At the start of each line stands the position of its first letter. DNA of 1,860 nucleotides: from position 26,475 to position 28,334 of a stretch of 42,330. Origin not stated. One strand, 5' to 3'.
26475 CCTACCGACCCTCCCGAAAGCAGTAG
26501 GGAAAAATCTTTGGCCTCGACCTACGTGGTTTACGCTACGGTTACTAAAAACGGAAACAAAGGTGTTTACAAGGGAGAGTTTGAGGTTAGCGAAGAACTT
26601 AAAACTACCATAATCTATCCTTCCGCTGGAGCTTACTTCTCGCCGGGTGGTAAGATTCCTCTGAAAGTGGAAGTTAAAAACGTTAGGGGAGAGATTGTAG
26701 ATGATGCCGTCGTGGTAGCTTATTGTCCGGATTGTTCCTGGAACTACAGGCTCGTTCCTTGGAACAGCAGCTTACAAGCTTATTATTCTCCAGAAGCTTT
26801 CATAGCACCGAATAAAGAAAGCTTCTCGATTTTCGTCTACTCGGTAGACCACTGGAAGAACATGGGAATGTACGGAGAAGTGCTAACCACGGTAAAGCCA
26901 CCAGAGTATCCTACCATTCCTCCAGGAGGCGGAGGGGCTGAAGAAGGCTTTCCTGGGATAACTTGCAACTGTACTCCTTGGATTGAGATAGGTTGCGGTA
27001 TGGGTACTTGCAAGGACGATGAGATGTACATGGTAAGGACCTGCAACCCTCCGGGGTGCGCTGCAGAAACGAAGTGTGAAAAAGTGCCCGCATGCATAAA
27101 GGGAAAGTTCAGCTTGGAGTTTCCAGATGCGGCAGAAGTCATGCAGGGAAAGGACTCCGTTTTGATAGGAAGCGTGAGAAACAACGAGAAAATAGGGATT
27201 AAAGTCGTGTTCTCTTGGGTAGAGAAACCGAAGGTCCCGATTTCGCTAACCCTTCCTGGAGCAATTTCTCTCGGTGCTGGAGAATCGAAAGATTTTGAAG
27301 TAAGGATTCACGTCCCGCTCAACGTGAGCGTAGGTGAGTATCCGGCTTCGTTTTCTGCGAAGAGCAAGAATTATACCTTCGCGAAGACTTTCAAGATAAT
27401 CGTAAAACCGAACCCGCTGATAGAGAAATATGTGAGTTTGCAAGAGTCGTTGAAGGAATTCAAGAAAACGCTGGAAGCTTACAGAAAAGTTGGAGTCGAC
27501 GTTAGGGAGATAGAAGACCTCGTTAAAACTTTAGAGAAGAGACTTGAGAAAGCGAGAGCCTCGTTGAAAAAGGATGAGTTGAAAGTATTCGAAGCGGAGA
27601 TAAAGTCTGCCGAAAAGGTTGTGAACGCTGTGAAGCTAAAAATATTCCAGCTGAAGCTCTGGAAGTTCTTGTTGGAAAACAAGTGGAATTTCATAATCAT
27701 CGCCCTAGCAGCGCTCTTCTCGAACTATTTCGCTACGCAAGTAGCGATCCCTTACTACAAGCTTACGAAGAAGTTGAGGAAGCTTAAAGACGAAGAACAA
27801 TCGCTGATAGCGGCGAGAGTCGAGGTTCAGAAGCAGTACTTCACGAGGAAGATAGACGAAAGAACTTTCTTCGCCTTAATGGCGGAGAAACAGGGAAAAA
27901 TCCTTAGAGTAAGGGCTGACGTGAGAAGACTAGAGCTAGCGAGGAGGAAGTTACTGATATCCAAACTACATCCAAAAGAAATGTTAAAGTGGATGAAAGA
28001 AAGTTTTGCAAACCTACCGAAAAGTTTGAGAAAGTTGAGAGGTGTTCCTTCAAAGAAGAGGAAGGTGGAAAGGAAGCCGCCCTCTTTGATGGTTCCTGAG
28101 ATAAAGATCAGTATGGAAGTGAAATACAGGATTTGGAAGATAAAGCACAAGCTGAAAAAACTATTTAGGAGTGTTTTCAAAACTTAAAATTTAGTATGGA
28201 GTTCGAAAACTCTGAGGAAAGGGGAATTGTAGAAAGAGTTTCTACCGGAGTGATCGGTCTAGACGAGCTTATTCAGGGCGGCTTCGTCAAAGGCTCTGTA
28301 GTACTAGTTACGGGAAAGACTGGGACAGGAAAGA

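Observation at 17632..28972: The two KaiC-like ATPases are close paralogs sharing a distinctive C-terminal 'KMRRT(K/E)HS..HPFEIT..G' motif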

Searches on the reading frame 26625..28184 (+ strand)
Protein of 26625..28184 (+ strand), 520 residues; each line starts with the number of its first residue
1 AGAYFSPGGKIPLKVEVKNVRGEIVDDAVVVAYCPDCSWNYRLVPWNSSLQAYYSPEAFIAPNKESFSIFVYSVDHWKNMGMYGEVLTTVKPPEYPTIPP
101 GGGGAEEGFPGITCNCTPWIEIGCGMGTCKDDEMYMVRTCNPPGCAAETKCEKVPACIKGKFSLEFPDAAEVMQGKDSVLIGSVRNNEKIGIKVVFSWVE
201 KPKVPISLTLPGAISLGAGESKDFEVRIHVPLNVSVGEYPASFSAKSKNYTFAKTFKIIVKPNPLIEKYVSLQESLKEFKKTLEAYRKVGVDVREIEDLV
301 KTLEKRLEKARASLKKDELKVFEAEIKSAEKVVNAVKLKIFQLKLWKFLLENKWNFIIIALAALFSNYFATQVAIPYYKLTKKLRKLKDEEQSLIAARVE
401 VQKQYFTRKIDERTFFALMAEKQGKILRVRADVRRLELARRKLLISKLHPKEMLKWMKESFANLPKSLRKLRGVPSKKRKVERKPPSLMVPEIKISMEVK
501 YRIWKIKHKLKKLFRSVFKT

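Call 48: search_protein_families(library=pfam, proteins=[window:26625-28184:+], max_evalue=10)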
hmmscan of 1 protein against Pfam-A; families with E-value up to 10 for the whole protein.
seq(520 aa): 5 families
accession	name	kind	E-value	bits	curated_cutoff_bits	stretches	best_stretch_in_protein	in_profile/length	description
PF23153.1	Aip3p_Bud6_N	-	0.036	14.8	27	1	277-310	40-73/109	Aip3p/Bud6 N-terminal domain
PF05193.26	Peptidase_M16_C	-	0.12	12.7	23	0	446-480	26-61/181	Peptidase M16 inactive domain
PF04609.17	MCR_C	-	0.2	11.2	25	1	269-329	172-231/271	Methyl-coenzyme M reductase operon protein C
PF20503.3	DUF6730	-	0.21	13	27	1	274-330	23-77/82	Family of unknown function (DUF6730)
PF06810.17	Phage_scaffold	-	1.4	9.3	35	1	264-329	38-102/170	Phage capsid assembly scaffolding protein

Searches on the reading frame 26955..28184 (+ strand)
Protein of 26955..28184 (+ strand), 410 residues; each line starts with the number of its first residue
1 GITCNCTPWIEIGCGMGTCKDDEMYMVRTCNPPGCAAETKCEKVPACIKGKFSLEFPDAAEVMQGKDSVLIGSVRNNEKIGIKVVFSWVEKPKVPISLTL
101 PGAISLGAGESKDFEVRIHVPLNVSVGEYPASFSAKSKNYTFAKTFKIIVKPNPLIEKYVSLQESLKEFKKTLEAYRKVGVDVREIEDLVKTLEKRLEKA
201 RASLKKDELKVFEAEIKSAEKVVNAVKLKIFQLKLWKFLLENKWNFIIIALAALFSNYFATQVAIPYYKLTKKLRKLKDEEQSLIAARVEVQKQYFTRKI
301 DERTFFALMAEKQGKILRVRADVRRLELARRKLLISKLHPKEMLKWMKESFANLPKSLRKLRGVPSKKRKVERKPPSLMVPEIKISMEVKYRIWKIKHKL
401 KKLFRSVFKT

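Call 65: find_homologous_proteins(query=window:26955-28184:+)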
Query seq(410 aa) (410 aa): 3 proteins with E <= 0.001 among 6739 candidates.
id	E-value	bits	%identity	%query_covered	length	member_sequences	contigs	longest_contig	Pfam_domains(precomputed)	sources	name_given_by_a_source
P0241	2.6e-99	351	44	98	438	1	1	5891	-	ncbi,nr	ncbi:MAG: hypothetical protein QMD14_04655, partial [Candidatus Aenigmarchaeota archaeon]|nr:hypothe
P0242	8.6e-85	303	42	92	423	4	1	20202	-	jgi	jgi:hypothetical protein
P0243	2.1e-63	233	36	88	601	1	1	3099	-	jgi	jgi:hypothetical protein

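Call 74: search_protein_representatives(protein=window:26955-28184:+)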
Query: 410 residues. Proteins with E-value up to 0.001 (for the whole library): 256; up to 1e-10: 173; up to 1e-30: 86. The best 150 are listed.
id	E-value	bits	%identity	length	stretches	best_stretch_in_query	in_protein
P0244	2.2e-263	889.3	100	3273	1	1-410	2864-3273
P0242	2.7e-85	303.0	45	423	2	26-403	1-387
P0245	3.6e-68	246.6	37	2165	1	3-356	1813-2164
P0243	6.6e-64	232.6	37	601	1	45-405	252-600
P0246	5.8e-60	219.6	32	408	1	3-369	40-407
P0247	1.2e-57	212.0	35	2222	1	3-358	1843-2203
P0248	5.0e-56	206.7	34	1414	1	2-355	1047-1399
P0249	1.8e-55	204.9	32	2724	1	3-354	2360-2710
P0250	2.5e-55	204.4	34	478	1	3-363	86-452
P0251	1.7e-54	201.6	35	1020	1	1-351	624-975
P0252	5.2e-53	196.8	34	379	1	2-348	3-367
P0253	1.7e-52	195.1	32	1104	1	27-362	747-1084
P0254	9.3e-52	192.6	32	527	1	27-363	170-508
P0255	2.8e-51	191.1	34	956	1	12-370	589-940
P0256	7.3e-51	189.7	32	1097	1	4-355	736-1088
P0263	4.2e-48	180.6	29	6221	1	3-362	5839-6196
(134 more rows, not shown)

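Call 75: predict_structure(alignment_id=A3)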
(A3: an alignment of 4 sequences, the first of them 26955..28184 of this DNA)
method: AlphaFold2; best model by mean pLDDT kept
length: 410 residues; sequences in the alignment: 4
mean_pLDDT: 77.9   pTM: 0.45
mean pLDDT of the five models: 77.9, 77.2, 76.3, 75.8, 75.5
residues with pLDDT >= 90: 103; 70-90: 212; 50-70: 60; < 50: 35
segments of 3 or more residues with pLDDT < 50: 357-386, 407-410
pLDDT, mean of each block of 10 residues (from residue 1): 70 70 77 75 59 87 89 83 84 84 83 91 89 84 89 89 90 82 85 91 88 90 87 73 65 73 80 89 91 90 91 91 88 77 71 53 37 34 48 72 55
secondary structure, 60 per line:
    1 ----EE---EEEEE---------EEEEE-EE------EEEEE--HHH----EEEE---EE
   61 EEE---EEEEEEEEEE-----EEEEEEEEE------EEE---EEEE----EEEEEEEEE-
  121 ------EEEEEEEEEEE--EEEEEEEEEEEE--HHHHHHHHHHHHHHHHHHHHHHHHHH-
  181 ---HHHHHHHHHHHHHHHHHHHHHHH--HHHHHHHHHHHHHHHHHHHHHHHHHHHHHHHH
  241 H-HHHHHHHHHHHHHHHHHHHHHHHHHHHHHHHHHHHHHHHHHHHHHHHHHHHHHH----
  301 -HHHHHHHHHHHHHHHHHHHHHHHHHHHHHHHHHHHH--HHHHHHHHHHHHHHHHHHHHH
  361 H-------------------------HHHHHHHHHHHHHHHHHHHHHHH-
elements in order: E10-14 E24-28 E38-42 E52-55 E59-63 E67-76 E82-90 E97-99 E103-106 E111-119 E127-137 E140-151 H154-179 H184-206 H209-241 H243-296 H302-337 H340-361 H387-409

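Call 78: fold_search(model_id=the predicted structure, library=pdb)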
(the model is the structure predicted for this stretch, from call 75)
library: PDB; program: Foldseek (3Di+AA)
matches with E <= 10: 1643; with E <= 0.001: 245
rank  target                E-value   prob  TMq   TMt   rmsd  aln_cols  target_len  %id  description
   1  2ber                  1.2e-07  1.00  0.22  0.15  11.6       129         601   16  Y370G Active Site Mutant of the Sialidase from Micromonospora viridifaciens in complex with beta-Neu5Ac (sialic acid). (released 2005-04-04)
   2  8dkw_P                1.3e-07  1.00  0.20  0.24  33.8       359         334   13  Cryo-EM structure of cystinosin N288K mutant in a cytosol-open state at pH5.0 (released 2022-09-21)
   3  1wcq_C                1.4e-07  1.00  0.22  0.15  11.7       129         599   16  Mutagenesis of the Nucleophilic Tyrosine in a Bacterial Sialidase to Phenylalanine. (released 2005-10-12)
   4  8dke_P                1.7e-07  1.00  0.20  0.24  24.5       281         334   15  Cryo-EM structure of cystinosin in a cytosol-open state (released 2022-09-21)
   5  1w8o_A                1.8e-07  1.00  0.22  0.15  11.3       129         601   16  Contribution of the Active Site Aspartic Acid to Catalysis in the Bacterial Neuraminidase from Micromonospora viridifa (released 2004-09-29)
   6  2bzd_C                3.0e-07  1.00  0.21  0.15  11.6       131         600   18  Galactose recognition by the carbohydrate-binding module of a bacterial sialidase. (released 2005-08-19)
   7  7som_J                3.0e-07  1.00  0.22  0.14  41.8       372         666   10  Ciliary C2 central pair apparatus isolated from Chlamydomonas reinhardtii (released 2022-04-13)
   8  8jmw_A                7.2e-07  1.00  0.23  0.18   3.8       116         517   12  Fibril form of serine peptidase Vpr (released 2023-12-06)
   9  1wcq_A                7.6e-07  1.00  0.22  0.16  11.0       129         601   16  Mutagenesis of the Nucleophilic Tyrosine in a Bacterial Sialidase to Phenylalanine. (released 2005-10-12)
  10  3dos_D                8.5e-07  1.00  0.19  0.37   4.4       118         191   15  Crystal structure of the complex of the Caf1M chaperone with the mini-fiber of two Caf1 subunits (Caf1:Caf1), carrying (released 2009-07-14)
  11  1p5u_A                1.6e-06  1.00  0.20  0.35   4.6       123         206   15  X-ray structure of the ternary Caf1M:Caf1:Caf1 chaperone:subunit:subunit complex (released 2003-06-24)
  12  3dos_A                2.1e-06  1.00  0.20  0.37   3.7       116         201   15  Crystal structure of the complex of the Caf1M chaperone with the mini-fiber of two Caf1 subunits (Caf1:Caf1), carrying (released 2009-07-14)
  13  3dsn_D                2.4e-06  1.00  0.19  0.37   4.4       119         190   15  Crystal structure of the complex of the Caf1M chaperone with the mini-fiber of two Caf1 subunits (Caf1:Caf1), carrying (released 2009-07-14)
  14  2bzd_A                2.5e-06  1.00  0.22  0.15  10.9       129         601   17  Galactose recognition by the carbohydrate-binding module of a bacterial sialidase. (released 2005-08-19)
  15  2co7_B                2.5e-06  1.00  0.21  0.38   4.6       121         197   16  Salmonella enterica SafA pilin in complex with the SafB chaperone (Type II) (released 2006-06-27)
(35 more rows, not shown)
